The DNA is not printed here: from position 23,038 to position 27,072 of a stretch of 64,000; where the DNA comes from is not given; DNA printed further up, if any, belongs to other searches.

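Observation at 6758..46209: Island of paralogous giant 'slime-mold repeat' (Dicty CTDC) cysteine-rich surface lipoproteins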

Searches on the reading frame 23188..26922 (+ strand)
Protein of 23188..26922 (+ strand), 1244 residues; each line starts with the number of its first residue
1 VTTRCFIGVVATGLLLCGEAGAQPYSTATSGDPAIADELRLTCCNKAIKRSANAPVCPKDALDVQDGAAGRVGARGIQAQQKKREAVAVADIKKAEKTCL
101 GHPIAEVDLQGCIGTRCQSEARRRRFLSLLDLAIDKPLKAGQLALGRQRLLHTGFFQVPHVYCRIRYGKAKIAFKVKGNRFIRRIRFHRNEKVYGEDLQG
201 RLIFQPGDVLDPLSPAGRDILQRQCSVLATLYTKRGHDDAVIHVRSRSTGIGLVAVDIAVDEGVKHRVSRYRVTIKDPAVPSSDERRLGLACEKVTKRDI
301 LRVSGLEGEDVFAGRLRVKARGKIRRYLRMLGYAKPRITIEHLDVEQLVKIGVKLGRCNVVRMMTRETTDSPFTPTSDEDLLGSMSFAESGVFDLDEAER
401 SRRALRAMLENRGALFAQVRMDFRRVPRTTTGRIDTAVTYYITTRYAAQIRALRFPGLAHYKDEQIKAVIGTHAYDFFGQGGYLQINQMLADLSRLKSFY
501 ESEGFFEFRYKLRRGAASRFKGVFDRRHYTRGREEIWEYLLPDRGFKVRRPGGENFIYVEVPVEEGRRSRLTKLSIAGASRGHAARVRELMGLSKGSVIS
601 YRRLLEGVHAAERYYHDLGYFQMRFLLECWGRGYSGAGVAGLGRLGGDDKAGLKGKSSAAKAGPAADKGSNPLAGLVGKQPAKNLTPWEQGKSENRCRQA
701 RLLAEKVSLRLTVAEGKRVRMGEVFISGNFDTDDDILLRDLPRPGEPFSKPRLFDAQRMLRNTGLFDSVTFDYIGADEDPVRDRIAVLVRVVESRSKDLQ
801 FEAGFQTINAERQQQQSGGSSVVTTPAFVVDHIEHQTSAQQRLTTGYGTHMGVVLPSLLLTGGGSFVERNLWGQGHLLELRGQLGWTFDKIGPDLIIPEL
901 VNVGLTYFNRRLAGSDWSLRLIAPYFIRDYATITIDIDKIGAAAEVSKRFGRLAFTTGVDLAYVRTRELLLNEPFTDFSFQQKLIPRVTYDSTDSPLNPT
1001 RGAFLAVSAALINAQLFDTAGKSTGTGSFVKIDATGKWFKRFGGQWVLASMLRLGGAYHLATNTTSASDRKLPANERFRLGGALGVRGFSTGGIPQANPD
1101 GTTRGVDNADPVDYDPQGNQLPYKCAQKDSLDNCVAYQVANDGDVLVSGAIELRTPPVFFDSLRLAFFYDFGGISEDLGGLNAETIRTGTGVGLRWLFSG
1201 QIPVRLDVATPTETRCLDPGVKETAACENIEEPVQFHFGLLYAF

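Call 15: search_protein_families(library=pfam, proteins=[window:23188-26919:+], max_evalue=0.001)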
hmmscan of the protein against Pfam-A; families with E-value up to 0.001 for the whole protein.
window:23188-26919:+ (1244 aa): 2 families
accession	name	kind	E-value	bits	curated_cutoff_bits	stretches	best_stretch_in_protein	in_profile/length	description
PF07244.20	POTRA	-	4.6e-34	117.4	21.3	2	376-443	14-77/79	Surface antigen variable number repeat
PF01103.29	Omp85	-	1.1e-28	101.2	24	1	870-1239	1-320/325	Omp85 superfamily domain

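Call 17: find_related_loci(query=window:23188-26919:+, collection=genome_contigs, flank=10000)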
Query window:23188-26919:+ (1244 aa) in genome_contigs; peptide patterns used: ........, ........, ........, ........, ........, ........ (x = any residue, [..] = any of these).
69 stretches matched a pattern, but none encodes a relative of the query by tblastn (E <= 1e-3).

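Call 21: find_encoding_contigs(protein=window:23188-26922:+, flank=10000, max_places=6)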
Protein window:23188-26922:+ (1244 aa): 5 contigs read that carry it; 3 places shown.
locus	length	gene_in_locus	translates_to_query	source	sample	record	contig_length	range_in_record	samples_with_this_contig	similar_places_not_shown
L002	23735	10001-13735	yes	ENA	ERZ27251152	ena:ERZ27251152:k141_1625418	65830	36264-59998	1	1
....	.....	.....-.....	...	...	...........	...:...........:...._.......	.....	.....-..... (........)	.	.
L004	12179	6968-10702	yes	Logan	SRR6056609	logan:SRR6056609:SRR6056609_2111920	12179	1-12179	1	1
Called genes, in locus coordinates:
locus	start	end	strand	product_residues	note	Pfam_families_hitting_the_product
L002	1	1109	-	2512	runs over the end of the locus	PF00526:Dicty_CTDC, PF20773:InhA-like_MAM (faint)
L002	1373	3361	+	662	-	PF00526:Dicty_CTDC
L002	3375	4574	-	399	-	PF03403:PAF-AH_p_II (faint), PF12740:PETase, PF01738:DLH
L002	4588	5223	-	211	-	PF00484:Pro_CA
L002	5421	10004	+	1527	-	PF04357:TamB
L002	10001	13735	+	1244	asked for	PF07244:POTRA (faint), PF01103:Omp85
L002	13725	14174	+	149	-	-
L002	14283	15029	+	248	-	PF00526:Dicty_CTDC (faint)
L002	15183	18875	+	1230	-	PF00526:Dicty_CTDC (weak)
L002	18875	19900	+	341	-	-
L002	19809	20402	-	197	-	PF24517:CBM96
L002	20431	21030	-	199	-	PF00578:AhpC-TSA, PF08534:Redoxin, PF13905:Thioredoxin_8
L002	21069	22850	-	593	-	PF00496:SBP_bac_5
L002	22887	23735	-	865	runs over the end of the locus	PF17900:Peptidase_M1_N, PF01433:Peptidase_M1, PF02985:HEAT (faint), PF13513:HEAT_EZ (faint), PF13646:HEAT_2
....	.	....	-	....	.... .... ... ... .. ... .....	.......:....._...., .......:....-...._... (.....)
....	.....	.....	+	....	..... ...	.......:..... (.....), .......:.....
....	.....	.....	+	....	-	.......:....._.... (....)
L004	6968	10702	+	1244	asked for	PF07244:POTRA (faint), PF01103:Omp85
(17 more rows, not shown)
